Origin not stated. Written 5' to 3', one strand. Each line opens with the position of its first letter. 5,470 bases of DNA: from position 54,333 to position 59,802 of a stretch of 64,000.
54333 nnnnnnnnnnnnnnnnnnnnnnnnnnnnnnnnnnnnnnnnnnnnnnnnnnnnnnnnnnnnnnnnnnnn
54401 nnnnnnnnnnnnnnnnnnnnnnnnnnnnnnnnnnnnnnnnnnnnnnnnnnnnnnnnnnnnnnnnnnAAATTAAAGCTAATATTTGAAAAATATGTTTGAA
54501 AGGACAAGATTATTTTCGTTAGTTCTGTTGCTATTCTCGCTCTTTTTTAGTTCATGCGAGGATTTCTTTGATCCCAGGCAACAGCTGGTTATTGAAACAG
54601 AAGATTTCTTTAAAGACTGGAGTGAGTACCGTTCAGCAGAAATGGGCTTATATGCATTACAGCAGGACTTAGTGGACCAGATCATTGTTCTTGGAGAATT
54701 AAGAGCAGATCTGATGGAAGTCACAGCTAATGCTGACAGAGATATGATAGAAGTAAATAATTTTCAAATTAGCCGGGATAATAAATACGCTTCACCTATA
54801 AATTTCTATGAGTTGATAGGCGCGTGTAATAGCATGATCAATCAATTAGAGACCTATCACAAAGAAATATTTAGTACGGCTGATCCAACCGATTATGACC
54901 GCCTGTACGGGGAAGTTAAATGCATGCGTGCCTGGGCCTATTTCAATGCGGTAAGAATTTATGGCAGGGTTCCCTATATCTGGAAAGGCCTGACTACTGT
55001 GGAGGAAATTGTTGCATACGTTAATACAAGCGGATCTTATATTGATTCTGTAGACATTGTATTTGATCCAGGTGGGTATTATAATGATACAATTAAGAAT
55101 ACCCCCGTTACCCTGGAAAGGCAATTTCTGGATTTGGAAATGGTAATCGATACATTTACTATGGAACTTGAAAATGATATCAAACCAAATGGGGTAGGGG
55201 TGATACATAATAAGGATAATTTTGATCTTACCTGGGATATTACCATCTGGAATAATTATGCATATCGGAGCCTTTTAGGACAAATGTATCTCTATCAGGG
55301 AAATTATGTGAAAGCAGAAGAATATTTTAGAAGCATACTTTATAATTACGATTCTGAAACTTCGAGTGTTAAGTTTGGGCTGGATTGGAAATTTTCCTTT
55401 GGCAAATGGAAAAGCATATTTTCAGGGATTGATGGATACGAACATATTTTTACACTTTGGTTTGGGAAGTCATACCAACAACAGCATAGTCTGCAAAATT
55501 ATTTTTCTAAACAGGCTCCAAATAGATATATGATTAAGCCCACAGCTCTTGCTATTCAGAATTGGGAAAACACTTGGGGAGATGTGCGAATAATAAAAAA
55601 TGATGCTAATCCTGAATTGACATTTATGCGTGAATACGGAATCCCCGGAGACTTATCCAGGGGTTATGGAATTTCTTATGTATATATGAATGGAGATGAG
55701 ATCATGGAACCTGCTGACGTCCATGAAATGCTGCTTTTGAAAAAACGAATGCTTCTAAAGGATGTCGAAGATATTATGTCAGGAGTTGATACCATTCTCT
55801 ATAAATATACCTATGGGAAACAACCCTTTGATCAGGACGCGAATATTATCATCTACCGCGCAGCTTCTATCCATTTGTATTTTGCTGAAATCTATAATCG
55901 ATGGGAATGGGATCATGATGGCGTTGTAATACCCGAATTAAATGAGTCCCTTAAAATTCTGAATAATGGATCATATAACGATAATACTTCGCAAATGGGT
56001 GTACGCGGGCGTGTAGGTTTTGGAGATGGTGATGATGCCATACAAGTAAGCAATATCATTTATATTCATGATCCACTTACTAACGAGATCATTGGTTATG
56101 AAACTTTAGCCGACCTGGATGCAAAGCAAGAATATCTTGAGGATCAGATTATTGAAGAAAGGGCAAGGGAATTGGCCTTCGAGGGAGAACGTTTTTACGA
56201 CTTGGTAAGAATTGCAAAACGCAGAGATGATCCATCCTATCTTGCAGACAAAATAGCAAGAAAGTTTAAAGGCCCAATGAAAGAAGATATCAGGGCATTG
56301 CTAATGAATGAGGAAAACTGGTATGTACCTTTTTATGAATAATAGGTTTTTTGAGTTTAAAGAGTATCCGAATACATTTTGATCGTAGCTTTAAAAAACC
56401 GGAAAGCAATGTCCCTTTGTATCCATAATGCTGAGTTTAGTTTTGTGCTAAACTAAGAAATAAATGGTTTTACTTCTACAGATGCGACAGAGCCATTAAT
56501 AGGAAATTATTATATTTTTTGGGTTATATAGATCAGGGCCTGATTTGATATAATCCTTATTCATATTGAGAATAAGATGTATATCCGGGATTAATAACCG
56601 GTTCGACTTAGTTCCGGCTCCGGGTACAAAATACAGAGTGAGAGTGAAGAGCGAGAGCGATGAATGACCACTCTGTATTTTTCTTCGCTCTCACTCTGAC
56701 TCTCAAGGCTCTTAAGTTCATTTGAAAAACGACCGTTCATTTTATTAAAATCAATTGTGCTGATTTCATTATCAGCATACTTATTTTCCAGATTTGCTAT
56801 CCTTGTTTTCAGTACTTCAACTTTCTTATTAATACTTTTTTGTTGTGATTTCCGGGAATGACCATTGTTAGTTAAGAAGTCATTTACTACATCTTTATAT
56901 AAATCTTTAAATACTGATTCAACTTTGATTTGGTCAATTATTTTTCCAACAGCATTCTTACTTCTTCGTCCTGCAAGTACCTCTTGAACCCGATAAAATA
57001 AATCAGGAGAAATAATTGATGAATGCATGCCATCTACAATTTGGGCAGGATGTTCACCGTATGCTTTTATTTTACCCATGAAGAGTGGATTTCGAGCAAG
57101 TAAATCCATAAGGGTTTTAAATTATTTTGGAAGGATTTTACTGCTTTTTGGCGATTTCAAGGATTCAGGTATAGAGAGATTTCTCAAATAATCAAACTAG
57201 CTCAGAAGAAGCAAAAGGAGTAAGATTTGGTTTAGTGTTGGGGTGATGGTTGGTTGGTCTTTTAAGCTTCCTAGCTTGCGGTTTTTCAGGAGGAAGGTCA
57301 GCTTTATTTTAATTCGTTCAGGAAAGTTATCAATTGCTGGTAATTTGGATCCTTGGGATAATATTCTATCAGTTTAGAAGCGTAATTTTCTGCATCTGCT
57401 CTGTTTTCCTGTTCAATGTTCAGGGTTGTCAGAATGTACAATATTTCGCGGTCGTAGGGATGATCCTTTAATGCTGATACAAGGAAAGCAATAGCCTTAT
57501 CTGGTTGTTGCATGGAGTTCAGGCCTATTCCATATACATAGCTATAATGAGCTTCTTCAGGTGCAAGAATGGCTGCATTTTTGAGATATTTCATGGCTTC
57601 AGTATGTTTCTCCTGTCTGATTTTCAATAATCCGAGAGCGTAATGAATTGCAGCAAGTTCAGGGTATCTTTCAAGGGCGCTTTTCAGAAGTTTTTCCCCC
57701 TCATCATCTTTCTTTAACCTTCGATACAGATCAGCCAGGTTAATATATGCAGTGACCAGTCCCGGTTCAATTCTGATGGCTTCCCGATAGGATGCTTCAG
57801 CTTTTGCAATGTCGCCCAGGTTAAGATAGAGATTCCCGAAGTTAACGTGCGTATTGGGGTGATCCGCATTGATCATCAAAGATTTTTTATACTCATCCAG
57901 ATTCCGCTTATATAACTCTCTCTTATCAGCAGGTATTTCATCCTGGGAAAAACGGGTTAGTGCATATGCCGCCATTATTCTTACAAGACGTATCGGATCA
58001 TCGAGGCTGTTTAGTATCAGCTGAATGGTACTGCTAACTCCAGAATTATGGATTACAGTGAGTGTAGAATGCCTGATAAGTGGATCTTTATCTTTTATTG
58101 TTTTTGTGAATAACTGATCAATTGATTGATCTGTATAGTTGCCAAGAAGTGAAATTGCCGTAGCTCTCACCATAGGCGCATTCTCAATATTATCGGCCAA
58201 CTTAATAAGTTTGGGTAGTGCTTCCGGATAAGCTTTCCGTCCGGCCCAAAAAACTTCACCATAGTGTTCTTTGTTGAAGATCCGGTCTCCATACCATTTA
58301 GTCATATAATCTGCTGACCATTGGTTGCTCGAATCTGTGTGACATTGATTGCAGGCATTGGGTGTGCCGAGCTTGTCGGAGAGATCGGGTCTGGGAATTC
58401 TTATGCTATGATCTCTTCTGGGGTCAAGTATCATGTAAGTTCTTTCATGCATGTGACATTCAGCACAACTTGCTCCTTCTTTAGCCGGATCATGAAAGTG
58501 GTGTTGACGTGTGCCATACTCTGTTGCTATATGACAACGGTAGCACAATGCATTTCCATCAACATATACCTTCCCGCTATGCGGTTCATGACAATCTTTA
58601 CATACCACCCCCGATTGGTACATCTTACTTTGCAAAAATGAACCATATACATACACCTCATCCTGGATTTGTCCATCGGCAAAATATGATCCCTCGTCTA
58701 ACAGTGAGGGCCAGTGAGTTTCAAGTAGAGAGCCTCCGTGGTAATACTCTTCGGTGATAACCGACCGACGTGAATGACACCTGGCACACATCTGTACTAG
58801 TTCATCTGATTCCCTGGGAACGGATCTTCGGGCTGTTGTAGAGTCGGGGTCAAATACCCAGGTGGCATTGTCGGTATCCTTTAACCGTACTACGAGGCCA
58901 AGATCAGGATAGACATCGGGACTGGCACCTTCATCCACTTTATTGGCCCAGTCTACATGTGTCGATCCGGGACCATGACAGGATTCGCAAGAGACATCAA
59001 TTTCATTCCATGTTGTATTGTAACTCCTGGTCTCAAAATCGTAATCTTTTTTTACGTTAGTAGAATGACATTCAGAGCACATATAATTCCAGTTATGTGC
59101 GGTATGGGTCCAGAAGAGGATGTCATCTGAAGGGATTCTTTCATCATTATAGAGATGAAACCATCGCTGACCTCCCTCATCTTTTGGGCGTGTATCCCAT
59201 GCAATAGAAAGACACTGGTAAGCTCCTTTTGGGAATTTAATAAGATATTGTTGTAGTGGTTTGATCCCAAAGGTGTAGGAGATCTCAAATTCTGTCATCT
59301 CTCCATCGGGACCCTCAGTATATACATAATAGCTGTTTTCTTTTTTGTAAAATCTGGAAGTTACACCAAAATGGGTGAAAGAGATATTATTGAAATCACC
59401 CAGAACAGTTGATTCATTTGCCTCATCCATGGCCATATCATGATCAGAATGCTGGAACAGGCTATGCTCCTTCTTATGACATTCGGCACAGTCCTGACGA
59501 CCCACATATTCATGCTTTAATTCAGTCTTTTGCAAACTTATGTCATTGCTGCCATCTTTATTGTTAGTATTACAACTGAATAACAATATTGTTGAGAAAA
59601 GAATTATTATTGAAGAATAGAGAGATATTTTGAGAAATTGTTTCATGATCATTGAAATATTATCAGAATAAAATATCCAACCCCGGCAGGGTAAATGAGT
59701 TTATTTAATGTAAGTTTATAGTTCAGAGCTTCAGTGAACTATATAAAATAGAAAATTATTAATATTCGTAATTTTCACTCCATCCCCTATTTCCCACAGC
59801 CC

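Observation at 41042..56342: Enzyme-free operon FAS1-SusC-SusD-FAS1-FAS1-SusC-SusD: tandem SusCD pairs decorated with fasciclin lipoproteins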

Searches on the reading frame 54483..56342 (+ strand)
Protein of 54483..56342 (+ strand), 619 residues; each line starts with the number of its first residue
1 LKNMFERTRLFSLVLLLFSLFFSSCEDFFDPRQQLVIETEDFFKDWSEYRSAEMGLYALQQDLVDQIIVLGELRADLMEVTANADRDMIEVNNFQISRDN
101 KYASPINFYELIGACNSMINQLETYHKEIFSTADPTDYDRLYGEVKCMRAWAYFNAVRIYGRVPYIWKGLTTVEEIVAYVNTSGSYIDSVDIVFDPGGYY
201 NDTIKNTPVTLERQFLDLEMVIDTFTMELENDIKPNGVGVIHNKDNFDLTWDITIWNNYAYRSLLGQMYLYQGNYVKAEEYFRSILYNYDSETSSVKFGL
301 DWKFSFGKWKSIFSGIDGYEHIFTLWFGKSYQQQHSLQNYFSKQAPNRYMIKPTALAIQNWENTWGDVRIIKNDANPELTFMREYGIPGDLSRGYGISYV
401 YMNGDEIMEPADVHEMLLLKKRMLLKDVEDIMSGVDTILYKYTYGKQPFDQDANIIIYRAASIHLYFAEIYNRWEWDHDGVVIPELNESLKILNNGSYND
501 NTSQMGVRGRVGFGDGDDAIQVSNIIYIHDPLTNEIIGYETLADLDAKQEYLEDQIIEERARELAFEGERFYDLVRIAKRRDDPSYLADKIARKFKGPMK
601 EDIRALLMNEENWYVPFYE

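Call 5: search_protein_families(library=pfam, proteins=[window:54483-56342:+], max_evalue=0.01)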
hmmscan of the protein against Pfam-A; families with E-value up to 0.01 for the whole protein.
window:54483-56342:+ (619 aa): 3 families
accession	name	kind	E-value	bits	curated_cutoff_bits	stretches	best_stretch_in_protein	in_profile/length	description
PF07980.17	SusD_RagB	-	1.1e-10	42.1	23.1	1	448-586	149-235/297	SusD family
PF14322.12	SusD-like_3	-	7.6e-07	30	27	1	92-168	65-135/191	Starch-binding associating with outer membrane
PF00515.34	TPR_1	-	0.0032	17.6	27.8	1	264-284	6-26/34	Tetratricopeptide repeat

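Call 6: search_protein_families(library=ncbifam, proteins=[window:54483-56342:+], max_evalue=0.01)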
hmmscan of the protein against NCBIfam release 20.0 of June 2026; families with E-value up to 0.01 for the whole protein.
window:54483-56342:+ (619 aa): 2 families
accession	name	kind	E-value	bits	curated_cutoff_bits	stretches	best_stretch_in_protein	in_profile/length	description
NF033072.0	NanU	exception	6e-10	38.8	425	1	17-163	12-156/521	SusD family outer membrane lipoprotein NanU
NF033071.0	SusD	exception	0.00054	18.3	725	0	548-579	481-512/558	starch-binding outer membrane lipoprotein SusD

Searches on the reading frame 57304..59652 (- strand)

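Call 9: search_protein_families(library=pfam, proteins=[window:57304-59652:-], max_evalue=0.001)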
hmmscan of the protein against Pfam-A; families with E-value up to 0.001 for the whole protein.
window:57304-59652:- (782 aa): 19 families
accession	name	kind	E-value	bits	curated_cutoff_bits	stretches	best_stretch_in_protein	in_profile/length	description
PF14559.12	TPR_19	-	1.2e-16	61.2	25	2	714-775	4-65/68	Tetratricopeptide repeat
PF07719.23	TPR_2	-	2e-14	52.9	27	1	601-631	3-33/34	Tetratricopeptide repeat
PF13428.12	TPR_14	-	6.1e-14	51.6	23.5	1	635-674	3-42/44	Tetratricopeptide repeat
PF00515.34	TPR_1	-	7.3e-14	51.3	27.8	1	606-630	8-32/34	Tetratricopeptide repeat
PF13181.12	TPR_8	-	7.4e-14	51.1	25.7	1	602-630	4-32/34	Tetratricopeptide repeat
PF14522.11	Cytochrome_C7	-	7.7e-12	45.3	24.8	1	363-439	8-67/67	Cytochrome c7 and related cytochrome c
PF13424.12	TPR_12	-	4.8e-11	43.1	30.1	1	634-691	4-69/77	Tetratricopeptide repeat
PF13431.12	TPR_17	-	5.7e-10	39.1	24.4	0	588-619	2-33/34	Tetratricopeptide repeat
PF13646.12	HEAT_2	-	9e-10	39.2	27.7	0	513-570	3-60/88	HEAT repeats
PF13432.12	TPR_16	-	2.1e-09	38.1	32.7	1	605-665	3-63/65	Tetratricopeptide repeat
PF13174.12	TPR_6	-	6e-09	36.4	26.3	0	635-665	2-32/33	Tetratricopeptide repeat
PF13435.11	Cytochrome_C554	-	2.1e-08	35.4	20.8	1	186-227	45-84/84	Cytochrome c554 and c-prime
PF13414.12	TPR_11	-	7.1e-08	32.5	26.8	1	606-644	1-39/42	TPR repeat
PF23914.1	TPR_CcmH_CycH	-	6.6e-07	29.7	42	1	597-699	48-153/158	Cytochrome c-type biogenesis protein H TPR domain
PF13374.12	TPR_10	-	7.7e-06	26.2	27.5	0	634-663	3-32/42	Tetratricopeptide repeat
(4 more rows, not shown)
